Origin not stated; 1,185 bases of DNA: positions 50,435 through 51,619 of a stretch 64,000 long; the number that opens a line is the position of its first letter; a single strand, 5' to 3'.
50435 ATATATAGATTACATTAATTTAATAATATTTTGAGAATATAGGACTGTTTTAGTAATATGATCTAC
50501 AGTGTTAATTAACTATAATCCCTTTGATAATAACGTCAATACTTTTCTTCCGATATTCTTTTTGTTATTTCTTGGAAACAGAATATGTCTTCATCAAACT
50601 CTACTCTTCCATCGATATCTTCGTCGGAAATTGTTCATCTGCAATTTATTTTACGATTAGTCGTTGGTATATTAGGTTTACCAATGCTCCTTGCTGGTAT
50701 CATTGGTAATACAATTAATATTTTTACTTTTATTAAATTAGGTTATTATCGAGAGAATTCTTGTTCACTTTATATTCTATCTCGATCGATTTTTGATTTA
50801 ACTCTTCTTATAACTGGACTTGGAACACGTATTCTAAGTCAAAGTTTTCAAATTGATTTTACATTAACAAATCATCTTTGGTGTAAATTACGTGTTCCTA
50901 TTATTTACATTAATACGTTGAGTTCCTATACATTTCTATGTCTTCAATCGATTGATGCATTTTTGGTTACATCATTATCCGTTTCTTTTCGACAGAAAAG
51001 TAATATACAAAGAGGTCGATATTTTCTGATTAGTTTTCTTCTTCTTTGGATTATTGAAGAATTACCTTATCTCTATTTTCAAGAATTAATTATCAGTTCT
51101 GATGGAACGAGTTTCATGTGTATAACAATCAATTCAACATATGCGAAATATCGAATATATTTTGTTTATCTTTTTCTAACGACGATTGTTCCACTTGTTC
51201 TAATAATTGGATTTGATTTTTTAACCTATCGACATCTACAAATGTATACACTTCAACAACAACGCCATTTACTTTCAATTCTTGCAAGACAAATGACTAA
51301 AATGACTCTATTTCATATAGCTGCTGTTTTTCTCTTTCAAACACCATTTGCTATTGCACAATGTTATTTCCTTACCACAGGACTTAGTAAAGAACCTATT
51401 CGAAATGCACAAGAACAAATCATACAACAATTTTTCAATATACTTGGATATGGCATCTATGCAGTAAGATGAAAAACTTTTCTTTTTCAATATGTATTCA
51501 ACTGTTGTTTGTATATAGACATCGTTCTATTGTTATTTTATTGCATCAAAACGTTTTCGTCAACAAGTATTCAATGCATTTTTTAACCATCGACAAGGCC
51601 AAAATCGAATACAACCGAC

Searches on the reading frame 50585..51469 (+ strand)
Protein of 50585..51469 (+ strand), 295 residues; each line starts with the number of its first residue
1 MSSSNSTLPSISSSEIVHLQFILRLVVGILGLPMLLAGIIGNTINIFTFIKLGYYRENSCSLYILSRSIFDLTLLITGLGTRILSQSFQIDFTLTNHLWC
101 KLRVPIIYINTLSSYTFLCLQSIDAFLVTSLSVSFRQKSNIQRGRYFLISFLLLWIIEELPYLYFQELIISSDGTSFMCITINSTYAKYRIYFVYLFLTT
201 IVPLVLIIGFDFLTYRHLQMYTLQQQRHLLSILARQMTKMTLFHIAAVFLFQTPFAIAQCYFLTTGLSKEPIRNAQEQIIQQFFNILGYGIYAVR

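Call 4: search_protein_families(library=pfam, proteins=[window:50585-51469:+], max_evalue=0.01)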
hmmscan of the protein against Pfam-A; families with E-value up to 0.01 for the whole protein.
window:50585-51469:+ (295 aa): 1 family
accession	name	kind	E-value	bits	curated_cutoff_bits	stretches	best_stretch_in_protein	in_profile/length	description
PF00001.26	7tm_1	-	5.7e-15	55.9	30.5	1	41-289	1-250/260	7 transmembrane receptor (rhodopsin family)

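Call 21: list_cluster_members(proteins=[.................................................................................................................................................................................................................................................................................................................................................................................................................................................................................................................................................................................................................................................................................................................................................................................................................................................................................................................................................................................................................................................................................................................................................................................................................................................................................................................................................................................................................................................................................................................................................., window:50585-51469:+, window:47398-47709:+, window:42451-46755:+])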
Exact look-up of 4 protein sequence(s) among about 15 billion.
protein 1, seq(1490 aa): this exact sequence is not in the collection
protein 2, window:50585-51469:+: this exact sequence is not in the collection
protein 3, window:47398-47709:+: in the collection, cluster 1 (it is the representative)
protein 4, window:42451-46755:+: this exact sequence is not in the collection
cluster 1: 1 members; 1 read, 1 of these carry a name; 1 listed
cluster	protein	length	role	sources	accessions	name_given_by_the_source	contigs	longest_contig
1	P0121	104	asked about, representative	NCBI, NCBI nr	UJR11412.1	hypothetical protein I4U23_015592 [Adineta vaga]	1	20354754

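Call 23: find_encoding_contigs(protein=P0121, flank=10000, max_places=4)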
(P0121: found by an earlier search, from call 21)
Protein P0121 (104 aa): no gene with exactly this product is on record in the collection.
